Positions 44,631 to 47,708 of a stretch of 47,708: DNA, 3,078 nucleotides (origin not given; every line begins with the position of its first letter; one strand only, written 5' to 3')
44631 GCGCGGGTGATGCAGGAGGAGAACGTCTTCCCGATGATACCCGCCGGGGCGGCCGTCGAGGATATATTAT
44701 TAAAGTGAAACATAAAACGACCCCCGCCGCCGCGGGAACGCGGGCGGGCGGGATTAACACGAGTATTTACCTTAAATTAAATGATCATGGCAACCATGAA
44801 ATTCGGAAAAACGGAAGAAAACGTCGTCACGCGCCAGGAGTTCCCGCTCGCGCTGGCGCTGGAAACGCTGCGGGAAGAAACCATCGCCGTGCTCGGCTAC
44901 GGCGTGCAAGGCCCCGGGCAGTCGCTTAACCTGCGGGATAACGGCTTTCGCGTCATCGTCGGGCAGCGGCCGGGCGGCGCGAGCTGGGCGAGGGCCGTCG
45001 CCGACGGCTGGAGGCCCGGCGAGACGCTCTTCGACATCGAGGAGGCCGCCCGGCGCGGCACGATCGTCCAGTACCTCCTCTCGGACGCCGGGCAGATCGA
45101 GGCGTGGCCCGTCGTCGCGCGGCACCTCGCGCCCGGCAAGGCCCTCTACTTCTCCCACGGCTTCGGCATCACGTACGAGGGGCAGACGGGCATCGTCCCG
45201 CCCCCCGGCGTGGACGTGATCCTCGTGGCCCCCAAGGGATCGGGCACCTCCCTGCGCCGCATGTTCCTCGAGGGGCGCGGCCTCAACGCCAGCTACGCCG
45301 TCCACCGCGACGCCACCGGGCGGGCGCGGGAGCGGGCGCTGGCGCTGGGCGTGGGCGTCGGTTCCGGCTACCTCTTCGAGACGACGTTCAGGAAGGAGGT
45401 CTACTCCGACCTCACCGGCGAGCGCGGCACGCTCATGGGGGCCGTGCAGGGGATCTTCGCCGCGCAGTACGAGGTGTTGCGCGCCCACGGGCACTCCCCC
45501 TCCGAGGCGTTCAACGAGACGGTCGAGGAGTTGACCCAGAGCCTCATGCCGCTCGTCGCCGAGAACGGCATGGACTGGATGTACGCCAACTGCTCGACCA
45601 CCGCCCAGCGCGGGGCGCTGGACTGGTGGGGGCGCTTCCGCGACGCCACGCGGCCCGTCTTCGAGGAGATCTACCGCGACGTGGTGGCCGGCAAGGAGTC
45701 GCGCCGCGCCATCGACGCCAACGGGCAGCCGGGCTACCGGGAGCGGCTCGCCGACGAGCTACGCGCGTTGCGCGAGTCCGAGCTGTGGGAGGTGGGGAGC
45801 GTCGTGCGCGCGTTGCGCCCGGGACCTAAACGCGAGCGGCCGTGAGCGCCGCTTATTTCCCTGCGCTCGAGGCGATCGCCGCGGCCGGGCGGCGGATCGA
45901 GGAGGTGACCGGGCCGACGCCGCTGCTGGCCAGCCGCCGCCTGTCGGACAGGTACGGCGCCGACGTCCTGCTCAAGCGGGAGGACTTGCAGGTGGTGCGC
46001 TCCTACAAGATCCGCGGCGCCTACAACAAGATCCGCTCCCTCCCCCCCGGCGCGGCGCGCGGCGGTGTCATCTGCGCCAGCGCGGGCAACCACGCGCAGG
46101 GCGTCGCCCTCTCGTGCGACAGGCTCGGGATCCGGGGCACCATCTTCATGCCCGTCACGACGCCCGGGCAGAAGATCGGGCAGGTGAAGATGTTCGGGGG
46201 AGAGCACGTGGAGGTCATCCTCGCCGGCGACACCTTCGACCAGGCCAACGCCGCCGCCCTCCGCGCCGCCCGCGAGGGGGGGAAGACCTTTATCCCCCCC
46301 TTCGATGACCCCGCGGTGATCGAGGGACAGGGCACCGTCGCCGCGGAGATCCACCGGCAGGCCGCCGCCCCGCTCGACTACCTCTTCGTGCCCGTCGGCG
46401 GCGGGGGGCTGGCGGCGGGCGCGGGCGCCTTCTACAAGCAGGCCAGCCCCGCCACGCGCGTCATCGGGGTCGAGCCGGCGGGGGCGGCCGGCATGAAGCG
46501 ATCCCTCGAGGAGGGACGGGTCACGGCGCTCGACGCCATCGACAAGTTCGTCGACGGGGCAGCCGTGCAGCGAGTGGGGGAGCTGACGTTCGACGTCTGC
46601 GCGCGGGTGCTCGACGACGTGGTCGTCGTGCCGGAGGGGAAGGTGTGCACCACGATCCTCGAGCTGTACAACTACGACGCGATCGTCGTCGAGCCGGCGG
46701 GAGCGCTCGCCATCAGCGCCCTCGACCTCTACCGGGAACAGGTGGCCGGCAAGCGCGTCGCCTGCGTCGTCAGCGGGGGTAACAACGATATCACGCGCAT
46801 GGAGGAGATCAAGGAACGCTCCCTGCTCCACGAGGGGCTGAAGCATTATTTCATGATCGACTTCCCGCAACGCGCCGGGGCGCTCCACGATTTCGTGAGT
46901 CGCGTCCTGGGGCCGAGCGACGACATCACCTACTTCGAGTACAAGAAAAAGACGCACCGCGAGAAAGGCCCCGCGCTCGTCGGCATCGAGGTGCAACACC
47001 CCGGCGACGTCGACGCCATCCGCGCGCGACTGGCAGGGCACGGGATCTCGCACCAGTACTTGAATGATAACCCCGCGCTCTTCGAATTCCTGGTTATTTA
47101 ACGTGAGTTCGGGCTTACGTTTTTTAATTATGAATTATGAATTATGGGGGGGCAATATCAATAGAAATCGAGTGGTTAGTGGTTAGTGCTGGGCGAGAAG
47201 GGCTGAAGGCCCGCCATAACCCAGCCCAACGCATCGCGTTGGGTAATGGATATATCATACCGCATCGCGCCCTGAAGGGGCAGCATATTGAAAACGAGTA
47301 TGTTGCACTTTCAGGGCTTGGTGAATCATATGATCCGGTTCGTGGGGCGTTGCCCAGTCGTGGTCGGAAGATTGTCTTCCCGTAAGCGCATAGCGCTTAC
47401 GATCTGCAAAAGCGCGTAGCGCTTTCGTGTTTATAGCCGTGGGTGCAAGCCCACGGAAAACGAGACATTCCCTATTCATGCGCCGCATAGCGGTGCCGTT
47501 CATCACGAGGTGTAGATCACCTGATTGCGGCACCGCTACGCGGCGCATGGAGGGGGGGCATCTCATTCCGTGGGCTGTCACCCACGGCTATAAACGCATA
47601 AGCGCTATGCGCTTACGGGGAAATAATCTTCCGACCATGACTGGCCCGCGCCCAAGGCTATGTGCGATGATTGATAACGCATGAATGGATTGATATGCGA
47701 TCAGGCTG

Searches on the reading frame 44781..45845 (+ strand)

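Call 6: search_protein_families(library=ncbifam, proteins=[window:44781-45845:+])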
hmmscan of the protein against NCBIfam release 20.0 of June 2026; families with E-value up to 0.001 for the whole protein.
window:44781-45845:+ (354 aa): 4 families
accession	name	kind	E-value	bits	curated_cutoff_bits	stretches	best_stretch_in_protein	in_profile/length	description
TIGR00465.1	ilvC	equivalog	8.4e-92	307.5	226.15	1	30-347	1-311/314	ketol-acid reductoisomerase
NF004017.0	PRK05479.1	equivalog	1.5e-61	208.1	336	1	27-346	12-325/337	ketol-acid reductoisomerase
NF009940.0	PRK13403.1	equivalog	5.6e-48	163.5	406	1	27-311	11-290/335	ketol-acid reductoisomerase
NF003557.0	PRK05225.1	equivalog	7.6e-25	87.4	713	1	16-310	23-316/491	ketol-acid reductoisomerase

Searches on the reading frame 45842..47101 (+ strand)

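Call 6: search_protein_families(library=ncbifam, proteins=[window:45842-47101:+])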
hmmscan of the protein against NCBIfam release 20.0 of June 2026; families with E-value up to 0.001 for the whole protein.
window:45842-47101:+ (419 aa): 42 families (the best 25 are shown)
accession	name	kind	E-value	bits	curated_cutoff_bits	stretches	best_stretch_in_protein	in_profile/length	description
NF006390.0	PRK08639.1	equivalog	2.3e-181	603.3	421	1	9-418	9-418/418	threonine ammonia-lyase IlvA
TIGR02079.1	THD1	equivalog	1.5e-179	597.1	440.55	1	11-418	2-410/410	threonine ammonia-lyase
NF006674.0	PRK09224.1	subfamily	1.2e-112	377.2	577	1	18-410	18-406/508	threonine ammonia-lyase IlvA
TIGR01124.1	ilvA_2Cterm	equivalog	3e-111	372.5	411.3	1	18-410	10-398/499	threonine ammonia-lyase, biosynthetic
NF009130.0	PRK12483.1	subfamily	7e-105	351.5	801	1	18-410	30-419/521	threonine ammonia-lyase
TIGR01127.1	ilvA_1Cterm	equivalog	1.3e-89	300.8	378.75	1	26-398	1-372/380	threonine ammonia-lyase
NF005600.0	PRK07334.1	equivalog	4.7e-88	295.5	496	1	9-367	12-364/408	threonine ammonia-lyase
NF005454.0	PRK07048.1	equivalog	2.4e-77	260.2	452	1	5-323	5-319/324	threo-3-hydroxy-L-aspartate ammonia-lyase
NF006389.0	PRK08638.1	equivalog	1.1e-76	258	453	1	8-326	10-326/333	bifunctional threonine ammonia-lyase/L-serine ammonia-lyase TdcB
NF005292.0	PRK06815.1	equivalog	8.4e-75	251.8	371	1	10-322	6-315/320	threonine/serine dehydratase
NF005680.0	PRK07476.1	equivalog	1.8e-67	227.6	413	1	9-323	7-319/326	hydroxyectoine utilization dehydratase EutB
TIGR02991.1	ectoine_eutB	equivalog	2.6e-60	204.1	413.35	1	9-318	3-309/317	hydroxyectoine utilization dehydratase EutB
NF045641.2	BHydaspDhtseBhcB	equivalog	5.4e-60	203.1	550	1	7-320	2-310/312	beta-hydroxyaspartate dehydratase BhcB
NF006094.0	PRK08246.1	subfamily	2.3e-58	198.1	331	1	9-320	7-309/310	serine/threonine dehydratase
NF006455.0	PRK08813.1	equivalog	4.5e-55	187.4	489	1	12-320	26-315/374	threonine dehydratase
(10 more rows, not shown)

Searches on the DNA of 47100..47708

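Call 70: search_rna_families(source=window, start=47100, end=47708, threshold=evalue, max_evalue=1, show_alignments=1)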
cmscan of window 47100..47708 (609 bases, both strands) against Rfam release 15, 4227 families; matches with E-value up to 1: 3.
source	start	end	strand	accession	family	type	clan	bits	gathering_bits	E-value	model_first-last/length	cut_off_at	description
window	47199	47243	-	RF01687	Acido-Lenti-1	Gene; sRNA;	-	41.1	37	6.6e-08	1-46/46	no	Acido-Lenti-1 RNA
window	47213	47248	-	RF01333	CRISPR-DR20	Gene; CRISPR;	-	20.8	42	0.1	1-36/36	no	CRISPR RNA direct repeat element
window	47568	47599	+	RF01687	Acido-Lenti-1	Gene; sRNA;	-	15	37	0.8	1-46/46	no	Acido-Lenti-1 RNA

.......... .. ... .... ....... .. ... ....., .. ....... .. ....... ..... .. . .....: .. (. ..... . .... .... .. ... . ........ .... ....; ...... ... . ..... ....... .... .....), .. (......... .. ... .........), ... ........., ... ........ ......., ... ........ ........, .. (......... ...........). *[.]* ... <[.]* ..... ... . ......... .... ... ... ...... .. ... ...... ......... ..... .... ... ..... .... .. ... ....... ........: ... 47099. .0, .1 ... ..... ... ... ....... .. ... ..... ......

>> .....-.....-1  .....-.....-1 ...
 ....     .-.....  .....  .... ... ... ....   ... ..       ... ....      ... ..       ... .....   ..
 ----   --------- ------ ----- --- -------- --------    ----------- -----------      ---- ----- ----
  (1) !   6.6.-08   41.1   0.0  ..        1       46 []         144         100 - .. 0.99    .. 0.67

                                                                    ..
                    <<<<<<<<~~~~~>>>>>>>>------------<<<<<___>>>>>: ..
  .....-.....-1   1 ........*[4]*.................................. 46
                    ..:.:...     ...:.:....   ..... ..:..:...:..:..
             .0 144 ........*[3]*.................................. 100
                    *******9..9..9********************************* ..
